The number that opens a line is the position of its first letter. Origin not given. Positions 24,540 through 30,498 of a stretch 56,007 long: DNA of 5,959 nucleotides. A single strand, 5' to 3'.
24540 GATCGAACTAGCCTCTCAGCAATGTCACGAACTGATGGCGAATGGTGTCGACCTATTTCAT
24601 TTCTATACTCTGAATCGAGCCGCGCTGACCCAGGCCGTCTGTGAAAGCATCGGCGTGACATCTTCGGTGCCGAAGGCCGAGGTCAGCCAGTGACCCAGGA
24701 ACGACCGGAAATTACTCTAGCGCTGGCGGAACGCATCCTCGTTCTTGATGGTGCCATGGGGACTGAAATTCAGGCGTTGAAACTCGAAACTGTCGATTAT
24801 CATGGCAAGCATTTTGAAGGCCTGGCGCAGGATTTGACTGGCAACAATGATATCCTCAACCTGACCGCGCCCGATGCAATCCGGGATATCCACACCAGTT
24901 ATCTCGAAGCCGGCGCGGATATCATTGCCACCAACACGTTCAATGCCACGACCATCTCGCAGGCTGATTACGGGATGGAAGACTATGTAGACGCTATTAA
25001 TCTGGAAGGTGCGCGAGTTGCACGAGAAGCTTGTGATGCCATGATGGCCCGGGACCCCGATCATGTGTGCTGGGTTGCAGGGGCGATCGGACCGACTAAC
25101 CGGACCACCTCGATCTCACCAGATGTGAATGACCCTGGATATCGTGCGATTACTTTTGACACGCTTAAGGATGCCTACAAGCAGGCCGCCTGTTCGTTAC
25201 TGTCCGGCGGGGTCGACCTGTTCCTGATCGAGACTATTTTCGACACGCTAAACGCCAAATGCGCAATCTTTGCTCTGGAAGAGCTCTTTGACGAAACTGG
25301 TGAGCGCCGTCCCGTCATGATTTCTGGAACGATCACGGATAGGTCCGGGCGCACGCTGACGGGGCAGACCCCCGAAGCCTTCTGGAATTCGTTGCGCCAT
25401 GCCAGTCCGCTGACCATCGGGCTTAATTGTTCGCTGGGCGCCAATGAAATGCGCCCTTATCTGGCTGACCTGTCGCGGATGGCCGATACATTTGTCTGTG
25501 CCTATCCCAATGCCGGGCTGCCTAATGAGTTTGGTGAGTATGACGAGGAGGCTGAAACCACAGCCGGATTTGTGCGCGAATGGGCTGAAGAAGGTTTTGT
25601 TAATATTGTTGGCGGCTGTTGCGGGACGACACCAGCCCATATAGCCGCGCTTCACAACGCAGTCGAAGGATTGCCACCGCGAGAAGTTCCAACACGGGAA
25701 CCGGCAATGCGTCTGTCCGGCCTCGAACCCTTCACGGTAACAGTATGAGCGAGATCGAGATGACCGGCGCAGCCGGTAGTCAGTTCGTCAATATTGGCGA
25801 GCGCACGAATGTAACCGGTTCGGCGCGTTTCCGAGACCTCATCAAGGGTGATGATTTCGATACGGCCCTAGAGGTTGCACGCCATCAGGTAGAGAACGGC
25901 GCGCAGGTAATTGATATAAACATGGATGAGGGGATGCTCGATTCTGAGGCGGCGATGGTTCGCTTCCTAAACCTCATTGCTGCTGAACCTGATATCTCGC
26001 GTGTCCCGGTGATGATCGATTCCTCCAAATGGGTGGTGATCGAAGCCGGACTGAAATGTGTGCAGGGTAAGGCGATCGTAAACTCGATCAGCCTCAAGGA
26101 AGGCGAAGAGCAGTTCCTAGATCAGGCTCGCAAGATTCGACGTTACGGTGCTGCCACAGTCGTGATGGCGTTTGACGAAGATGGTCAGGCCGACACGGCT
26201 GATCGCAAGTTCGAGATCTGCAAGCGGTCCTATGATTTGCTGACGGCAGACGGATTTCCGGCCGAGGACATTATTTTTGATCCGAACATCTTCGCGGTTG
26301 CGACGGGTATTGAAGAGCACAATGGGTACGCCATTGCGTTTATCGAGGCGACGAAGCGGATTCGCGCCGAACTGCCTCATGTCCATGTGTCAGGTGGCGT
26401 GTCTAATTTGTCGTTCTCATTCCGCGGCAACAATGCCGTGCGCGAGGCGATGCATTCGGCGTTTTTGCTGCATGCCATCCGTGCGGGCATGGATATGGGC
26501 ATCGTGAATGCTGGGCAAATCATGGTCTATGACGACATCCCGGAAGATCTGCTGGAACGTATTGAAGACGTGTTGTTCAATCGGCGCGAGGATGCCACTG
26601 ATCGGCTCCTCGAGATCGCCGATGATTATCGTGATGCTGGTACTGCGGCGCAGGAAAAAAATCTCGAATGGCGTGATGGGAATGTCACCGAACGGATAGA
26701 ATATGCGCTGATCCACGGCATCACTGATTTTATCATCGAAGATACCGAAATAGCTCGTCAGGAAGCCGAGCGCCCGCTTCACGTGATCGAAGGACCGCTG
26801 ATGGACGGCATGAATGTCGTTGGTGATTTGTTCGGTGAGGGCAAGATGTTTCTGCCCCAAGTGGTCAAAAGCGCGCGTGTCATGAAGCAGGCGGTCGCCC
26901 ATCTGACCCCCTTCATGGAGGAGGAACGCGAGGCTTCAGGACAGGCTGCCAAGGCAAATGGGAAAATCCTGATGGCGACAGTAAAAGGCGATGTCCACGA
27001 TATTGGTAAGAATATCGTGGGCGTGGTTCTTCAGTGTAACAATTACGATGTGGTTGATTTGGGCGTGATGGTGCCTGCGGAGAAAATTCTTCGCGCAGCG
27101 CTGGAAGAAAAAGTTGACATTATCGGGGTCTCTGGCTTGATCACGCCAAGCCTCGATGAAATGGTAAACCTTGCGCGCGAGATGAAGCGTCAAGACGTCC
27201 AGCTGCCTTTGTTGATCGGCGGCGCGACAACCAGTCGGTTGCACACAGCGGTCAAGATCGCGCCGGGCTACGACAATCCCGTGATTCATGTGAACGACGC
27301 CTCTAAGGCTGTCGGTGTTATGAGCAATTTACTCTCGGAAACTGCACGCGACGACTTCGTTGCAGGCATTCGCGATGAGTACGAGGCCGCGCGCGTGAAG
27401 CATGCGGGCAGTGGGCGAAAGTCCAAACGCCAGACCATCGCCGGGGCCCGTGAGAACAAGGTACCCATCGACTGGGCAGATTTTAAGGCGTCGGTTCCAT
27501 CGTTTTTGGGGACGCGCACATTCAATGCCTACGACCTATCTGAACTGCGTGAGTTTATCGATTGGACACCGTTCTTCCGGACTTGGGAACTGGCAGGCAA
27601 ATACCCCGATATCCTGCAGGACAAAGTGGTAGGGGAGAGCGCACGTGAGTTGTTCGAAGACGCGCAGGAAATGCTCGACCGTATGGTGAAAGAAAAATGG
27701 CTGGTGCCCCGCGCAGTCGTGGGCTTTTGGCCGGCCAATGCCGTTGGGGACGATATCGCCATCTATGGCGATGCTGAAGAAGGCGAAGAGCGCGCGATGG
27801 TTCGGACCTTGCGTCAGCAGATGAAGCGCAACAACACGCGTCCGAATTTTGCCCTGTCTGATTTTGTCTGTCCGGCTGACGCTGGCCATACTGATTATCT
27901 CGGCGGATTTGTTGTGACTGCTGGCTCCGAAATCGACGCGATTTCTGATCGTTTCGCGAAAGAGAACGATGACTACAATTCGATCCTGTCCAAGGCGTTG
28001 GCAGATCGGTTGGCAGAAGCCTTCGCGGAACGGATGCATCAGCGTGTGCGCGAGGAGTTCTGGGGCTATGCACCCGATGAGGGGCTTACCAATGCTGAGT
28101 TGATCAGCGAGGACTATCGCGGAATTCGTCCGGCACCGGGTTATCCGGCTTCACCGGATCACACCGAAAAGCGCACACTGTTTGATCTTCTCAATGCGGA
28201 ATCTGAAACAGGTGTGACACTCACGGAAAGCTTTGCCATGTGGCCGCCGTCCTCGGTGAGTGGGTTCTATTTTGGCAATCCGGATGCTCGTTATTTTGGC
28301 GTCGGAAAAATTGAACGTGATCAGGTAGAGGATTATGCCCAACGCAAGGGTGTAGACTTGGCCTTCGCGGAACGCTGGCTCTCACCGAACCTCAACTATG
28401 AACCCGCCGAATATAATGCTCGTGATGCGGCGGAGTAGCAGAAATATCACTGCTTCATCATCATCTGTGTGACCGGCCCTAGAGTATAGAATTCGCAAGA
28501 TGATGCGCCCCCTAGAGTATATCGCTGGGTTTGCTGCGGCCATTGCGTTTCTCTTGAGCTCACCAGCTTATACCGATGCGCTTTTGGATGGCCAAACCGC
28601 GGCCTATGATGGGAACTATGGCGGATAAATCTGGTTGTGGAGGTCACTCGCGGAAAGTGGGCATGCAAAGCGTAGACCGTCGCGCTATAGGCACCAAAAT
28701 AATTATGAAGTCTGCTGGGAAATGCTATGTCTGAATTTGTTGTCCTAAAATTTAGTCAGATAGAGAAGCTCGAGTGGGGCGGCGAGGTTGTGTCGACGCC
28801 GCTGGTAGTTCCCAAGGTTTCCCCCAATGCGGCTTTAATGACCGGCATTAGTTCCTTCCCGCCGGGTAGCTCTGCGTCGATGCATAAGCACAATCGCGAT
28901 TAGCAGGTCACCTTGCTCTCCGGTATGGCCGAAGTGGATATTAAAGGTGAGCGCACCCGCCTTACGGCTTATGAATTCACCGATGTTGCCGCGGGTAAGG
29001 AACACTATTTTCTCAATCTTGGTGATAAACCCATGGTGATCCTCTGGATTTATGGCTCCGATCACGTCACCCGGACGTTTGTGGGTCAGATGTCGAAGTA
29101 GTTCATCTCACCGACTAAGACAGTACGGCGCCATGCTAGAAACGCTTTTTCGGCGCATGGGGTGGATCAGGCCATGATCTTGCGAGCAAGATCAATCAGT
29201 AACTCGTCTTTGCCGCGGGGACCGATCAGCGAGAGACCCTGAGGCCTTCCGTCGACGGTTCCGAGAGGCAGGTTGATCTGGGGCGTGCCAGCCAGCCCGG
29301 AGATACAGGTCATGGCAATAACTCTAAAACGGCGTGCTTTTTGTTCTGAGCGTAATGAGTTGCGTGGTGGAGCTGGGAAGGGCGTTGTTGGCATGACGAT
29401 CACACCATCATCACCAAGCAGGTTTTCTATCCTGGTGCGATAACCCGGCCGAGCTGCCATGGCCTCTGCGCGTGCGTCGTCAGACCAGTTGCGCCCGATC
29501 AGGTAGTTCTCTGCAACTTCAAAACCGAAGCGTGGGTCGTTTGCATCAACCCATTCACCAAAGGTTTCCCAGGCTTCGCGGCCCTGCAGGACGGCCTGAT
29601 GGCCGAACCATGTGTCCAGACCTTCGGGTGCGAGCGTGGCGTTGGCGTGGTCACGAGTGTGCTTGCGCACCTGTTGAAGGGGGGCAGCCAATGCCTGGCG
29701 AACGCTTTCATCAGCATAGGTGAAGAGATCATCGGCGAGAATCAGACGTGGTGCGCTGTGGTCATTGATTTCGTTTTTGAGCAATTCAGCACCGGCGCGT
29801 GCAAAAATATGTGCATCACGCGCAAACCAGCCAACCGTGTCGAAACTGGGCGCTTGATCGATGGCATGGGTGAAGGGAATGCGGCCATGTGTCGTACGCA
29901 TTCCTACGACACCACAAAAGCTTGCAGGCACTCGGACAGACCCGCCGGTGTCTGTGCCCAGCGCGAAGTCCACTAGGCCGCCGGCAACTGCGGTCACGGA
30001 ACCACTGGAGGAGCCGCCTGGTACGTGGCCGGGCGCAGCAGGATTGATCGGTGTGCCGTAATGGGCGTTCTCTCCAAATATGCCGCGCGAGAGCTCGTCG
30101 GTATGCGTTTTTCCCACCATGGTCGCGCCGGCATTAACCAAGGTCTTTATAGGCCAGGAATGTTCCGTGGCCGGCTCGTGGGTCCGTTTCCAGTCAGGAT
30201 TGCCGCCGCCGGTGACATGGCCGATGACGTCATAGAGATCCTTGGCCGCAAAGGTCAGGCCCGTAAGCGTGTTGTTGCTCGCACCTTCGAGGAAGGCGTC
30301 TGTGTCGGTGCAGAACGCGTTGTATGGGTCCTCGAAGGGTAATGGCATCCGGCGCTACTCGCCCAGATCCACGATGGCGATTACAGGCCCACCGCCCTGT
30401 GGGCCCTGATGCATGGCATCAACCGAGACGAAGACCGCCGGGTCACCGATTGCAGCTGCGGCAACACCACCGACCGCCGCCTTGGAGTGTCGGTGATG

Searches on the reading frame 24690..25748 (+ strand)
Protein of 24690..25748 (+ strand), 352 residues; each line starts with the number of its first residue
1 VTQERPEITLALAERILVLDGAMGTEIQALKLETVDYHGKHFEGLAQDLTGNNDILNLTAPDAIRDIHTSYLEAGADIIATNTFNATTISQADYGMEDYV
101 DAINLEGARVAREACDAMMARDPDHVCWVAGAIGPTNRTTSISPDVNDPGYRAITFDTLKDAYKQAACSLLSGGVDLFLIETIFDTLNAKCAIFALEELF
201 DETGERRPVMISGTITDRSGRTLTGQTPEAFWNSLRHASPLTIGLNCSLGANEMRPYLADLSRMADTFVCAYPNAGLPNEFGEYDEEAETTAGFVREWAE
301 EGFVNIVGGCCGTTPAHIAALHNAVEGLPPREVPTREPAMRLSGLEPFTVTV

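Call 31: search_protein_families(library=pfam, proteins=[window:24690-25748:+])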
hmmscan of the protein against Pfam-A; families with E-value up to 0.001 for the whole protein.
window:24690-25748:+ (352 aa): 1 family
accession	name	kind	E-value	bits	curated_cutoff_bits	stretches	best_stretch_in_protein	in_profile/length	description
PF02574.22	S-methyl_trans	-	2.4e-96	323.4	22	1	17-325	1-283/283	Homocysteine S-methyltransferase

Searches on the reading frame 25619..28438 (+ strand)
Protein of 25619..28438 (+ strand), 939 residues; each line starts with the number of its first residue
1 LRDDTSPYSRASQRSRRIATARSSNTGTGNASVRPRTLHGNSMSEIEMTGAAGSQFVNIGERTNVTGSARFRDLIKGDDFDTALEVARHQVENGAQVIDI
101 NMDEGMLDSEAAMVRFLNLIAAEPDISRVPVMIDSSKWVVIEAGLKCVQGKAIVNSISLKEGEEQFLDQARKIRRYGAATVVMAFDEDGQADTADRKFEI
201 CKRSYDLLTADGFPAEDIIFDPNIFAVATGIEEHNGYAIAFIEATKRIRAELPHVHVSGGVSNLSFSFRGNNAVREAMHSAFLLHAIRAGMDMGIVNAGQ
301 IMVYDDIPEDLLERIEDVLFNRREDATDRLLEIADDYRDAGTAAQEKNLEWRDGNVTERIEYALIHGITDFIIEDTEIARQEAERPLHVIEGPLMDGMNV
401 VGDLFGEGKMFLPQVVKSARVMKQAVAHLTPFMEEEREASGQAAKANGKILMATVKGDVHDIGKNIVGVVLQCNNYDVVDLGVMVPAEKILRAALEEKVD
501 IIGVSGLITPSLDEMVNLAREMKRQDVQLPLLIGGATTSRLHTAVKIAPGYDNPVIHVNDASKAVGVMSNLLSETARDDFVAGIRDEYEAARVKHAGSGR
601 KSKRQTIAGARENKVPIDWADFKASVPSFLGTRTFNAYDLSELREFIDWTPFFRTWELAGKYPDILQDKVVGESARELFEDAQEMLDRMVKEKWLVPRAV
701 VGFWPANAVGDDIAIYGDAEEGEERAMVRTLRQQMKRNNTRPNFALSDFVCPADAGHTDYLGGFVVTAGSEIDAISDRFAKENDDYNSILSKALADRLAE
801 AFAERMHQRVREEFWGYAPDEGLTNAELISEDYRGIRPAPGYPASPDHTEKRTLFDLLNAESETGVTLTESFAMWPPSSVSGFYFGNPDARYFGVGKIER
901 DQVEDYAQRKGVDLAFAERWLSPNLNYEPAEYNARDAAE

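Call 31: search_protein_families(library=pfam, proteins=[window:25619-28438:+])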
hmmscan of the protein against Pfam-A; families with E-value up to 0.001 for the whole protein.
window:25619-28438:+ (939 aa): 4 families
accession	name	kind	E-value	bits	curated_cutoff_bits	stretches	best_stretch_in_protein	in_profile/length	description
PF02965.22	Met_synt_B12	-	9.4e-127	422.5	25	1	639-911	1-273/273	Vitamin B12 dependent methionine synthase, activation domain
PF00809.28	Pterin_bind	-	2.3e-61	208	25.5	1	60-297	1-244/244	Pterin binding enzyme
PF02607.22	B12-binding_2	-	1.7e-24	86.3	23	1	358-429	3-73/74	B12 binding domain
PF02310.24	B12-binding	-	4e-21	75.5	32.1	1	448-539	1-92/121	B12 binding domain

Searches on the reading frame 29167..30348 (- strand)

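Call 31: search_protein_families(library=pfam, proteins=[window:29167-30348:-])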
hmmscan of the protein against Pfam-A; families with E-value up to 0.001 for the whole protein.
window:29167-30348:- (393 aa): 1 family
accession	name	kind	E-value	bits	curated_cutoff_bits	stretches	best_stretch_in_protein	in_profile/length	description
PF01425.27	Amidase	-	3.3e-59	201.5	27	2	22-203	41-220/445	Amidase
